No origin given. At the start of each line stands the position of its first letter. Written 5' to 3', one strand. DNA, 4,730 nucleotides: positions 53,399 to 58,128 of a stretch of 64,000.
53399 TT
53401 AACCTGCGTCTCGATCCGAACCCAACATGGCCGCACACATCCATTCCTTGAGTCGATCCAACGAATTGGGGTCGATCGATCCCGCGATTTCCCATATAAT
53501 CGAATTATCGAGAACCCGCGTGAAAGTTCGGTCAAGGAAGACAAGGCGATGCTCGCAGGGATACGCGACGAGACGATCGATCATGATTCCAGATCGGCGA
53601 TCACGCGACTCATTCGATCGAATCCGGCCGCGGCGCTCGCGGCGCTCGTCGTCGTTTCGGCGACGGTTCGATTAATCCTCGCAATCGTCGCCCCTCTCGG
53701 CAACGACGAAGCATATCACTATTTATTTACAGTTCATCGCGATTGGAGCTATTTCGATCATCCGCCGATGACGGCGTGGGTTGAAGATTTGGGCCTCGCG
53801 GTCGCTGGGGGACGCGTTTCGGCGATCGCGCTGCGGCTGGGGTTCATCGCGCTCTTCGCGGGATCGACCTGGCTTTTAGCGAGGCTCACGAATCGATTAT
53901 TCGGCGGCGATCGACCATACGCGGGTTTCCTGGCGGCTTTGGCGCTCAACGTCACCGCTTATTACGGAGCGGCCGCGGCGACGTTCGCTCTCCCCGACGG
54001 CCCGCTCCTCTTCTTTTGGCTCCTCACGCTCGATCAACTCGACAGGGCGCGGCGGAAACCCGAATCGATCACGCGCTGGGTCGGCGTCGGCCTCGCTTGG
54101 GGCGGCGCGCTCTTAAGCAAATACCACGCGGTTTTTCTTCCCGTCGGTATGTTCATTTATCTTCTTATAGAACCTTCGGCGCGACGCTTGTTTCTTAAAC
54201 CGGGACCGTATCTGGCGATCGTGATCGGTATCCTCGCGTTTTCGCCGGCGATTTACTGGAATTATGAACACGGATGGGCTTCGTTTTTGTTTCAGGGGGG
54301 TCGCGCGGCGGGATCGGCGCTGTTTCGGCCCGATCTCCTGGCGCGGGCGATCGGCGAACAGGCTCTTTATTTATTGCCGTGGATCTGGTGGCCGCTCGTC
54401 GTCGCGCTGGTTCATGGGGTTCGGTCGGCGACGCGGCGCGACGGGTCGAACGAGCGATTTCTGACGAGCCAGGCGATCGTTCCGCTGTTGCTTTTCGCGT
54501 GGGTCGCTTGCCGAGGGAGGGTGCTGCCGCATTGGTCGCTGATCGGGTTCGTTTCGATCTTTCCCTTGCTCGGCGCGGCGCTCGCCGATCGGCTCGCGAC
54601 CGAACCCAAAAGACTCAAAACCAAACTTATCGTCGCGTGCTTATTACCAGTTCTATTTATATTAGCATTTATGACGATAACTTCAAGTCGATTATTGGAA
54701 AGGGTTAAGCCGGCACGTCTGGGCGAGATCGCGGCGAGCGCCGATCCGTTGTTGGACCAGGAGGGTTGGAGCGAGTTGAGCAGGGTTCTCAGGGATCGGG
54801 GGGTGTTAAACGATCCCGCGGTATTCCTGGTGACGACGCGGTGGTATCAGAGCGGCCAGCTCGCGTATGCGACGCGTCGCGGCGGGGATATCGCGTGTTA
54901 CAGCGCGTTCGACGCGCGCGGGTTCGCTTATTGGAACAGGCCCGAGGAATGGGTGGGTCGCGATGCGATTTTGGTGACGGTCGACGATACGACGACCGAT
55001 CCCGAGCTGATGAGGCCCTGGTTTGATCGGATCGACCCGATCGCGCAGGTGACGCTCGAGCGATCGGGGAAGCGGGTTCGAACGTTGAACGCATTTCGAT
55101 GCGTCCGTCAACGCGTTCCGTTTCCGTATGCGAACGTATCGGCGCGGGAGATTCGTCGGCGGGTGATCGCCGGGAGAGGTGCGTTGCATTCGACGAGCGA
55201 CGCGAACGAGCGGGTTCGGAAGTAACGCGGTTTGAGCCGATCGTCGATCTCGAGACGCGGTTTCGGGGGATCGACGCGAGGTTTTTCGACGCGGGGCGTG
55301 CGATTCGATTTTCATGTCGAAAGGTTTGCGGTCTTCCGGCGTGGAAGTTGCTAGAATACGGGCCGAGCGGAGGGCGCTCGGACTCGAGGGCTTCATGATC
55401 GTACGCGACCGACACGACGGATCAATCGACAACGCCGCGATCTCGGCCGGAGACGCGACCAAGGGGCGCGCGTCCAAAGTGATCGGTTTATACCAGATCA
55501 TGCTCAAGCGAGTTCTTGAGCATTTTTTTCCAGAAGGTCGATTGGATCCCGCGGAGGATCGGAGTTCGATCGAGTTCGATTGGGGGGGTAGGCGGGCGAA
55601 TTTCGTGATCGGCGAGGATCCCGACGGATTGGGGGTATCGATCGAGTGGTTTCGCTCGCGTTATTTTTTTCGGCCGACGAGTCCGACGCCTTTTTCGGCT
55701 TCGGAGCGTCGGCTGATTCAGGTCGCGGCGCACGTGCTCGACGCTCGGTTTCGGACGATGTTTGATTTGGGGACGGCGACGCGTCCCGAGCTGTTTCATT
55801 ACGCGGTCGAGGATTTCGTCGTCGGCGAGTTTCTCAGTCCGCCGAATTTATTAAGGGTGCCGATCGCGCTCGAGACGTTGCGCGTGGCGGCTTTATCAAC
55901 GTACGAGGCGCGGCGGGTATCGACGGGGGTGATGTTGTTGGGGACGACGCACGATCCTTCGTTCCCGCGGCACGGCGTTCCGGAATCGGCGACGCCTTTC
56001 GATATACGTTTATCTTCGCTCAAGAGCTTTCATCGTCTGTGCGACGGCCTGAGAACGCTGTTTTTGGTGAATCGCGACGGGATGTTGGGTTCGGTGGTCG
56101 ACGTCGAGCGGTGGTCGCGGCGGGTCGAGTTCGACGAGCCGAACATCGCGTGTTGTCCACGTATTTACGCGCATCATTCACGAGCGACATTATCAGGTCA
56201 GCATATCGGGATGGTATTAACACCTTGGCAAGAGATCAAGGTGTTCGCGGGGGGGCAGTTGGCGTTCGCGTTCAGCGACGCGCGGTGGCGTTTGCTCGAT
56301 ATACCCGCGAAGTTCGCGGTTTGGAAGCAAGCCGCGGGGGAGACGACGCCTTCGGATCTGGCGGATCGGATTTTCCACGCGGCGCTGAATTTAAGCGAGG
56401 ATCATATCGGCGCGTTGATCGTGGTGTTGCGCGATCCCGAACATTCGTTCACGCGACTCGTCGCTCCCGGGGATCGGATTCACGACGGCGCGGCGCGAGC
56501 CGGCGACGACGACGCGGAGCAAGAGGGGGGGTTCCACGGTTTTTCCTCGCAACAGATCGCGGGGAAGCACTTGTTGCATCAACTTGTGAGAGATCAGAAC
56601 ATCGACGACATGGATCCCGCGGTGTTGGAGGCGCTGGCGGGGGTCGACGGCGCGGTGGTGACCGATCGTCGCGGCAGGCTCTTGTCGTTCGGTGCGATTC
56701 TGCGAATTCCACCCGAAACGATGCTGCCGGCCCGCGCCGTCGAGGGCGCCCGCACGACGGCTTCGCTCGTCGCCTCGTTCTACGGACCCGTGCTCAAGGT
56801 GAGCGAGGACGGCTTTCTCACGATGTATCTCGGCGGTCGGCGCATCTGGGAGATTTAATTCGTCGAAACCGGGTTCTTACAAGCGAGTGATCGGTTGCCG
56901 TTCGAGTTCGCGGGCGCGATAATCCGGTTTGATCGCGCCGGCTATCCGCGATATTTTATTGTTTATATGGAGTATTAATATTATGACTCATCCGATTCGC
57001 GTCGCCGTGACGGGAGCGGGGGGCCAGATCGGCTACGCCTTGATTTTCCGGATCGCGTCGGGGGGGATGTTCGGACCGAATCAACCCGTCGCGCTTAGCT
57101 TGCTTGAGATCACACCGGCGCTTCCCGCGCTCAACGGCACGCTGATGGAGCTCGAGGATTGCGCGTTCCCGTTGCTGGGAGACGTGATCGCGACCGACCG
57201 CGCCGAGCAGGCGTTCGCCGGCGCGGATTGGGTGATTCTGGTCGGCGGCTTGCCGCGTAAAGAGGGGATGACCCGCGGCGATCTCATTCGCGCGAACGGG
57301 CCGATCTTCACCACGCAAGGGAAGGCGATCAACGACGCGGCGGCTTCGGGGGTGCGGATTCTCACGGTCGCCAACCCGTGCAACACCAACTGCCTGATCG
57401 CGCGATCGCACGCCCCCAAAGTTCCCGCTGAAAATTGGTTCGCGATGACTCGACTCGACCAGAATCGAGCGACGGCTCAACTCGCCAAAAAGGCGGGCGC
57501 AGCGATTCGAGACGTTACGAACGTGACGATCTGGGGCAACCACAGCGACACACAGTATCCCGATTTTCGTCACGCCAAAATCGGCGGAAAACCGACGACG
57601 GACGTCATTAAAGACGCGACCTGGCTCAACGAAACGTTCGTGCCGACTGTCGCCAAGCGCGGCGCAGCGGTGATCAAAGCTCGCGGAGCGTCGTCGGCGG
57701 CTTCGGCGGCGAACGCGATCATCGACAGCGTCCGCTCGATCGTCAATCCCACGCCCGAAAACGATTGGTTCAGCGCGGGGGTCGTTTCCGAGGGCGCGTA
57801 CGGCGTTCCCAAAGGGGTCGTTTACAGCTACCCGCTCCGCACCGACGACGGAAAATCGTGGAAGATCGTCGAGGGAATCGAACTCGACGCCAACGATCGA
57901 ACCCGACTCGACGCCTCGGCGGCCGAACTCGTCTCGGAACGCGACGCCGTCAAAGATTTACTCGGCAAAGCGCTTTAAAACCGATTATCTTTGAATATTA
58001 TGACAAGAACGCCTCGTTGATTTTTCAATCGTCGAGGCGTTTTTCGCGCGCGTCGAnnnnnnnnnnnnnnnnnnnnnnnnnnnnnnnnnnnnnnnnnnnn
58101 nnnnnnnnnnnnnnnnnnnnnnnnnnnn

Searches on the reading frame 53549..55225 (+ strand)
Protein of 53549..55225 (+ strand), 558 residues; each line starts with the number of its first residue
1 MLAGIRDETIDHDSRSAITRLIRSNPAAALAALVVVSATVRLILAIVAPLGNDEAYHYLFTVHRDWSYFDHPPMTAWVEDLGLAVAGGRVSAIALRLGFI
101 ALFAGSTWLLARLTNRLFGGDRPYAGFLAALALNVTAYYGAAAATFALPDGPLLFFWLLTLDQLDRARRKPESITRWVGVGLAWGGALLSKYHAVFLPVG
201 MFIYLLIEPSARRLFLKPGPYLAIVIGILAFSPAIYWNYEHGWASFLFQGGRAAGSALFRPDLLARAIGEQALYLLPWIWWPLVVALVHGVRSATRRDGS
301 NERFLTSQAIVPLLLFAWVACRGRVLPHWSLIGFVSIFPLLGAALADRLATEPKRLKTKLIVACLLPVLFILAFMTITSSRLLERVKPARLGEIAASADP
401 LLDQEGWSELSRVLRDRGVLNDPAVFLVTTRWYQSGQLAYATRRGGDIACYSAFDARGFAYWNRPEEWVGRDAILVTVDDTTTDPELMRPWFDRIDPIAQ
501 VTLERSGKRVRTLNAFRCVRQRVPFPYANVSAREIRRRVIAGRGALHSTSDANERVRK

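Call 78: search_protein_families(library=pfam, proteins=[window:53549-55225:+], max_evalue=0.01)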
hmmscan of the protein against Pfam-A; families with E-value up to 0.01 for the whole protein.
window:53549-55225:+ (558 aa): 2 families
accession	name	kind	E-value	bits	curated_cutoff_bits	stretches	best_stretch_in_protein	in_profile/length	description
PF13231.12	PMT_2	-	5.3e-30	105.2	26.1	1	70-237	1-160/160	Dolichyl-phosphate-mannose-protein mannosyltransferase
PF02366.24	PMT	-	2.6e-06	27.6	22.7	1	72-208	62-199/245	Dolichyl-phosphate-mannose-protein mannosyltransferase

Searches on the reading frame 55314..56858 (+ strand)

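Call 78: search_protein_families(library=pfam, proteins=[window:55314-56858:+], max_evalue=0.01)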
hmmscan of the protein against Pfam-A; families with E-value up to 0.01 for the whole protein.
window:55314-56858:+ (514 aa): 1 family
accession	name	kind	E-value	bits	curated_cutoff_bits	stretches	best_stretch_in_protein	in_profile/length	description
PF02457.21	DAC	-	0.0015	18.5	27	1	356-484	3-90/119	DisA bacterial checkpoint controller nucleotide-binding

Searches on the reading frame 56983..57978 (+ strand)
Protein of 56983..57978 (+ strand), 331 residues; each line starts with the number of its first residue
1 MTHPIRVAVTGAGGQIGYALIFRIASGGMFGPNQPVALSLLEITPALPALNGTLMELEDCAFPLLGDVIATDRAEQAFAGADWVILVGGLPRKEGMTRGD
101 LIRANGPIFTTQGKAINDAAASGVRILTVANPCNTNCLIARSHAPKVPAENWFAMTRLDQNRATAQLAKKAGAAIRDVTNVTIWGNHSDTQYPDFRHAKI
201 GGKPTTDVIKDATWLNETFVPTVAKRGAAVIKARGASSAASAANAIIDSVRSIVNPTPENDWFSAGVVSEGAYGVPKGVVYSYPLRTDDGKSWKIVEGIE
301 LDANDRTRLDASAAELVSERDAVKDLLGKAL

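Call 78: search_protein_families(library=pfam, proteins=[window:56983-57978:+], max_evalue=0.01)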
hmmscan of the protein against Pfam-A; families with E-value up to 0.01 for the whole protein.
window:56983-57978:+ (331 aa): 2 families
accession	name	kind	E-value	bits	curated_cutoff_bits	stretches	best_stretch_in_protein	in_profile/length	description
PF02866.23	Ldh_1_C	-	8.2e-44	150.1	22.6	1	156-324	1-171/174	lactate/malate dehydrogenase, alpha/beta C-terminal domain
PF00056.29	Ldh_1_N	-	2.6e-31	109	27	1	6-148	2-136/141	lactate/malate dehydrogenase, NAD binding domain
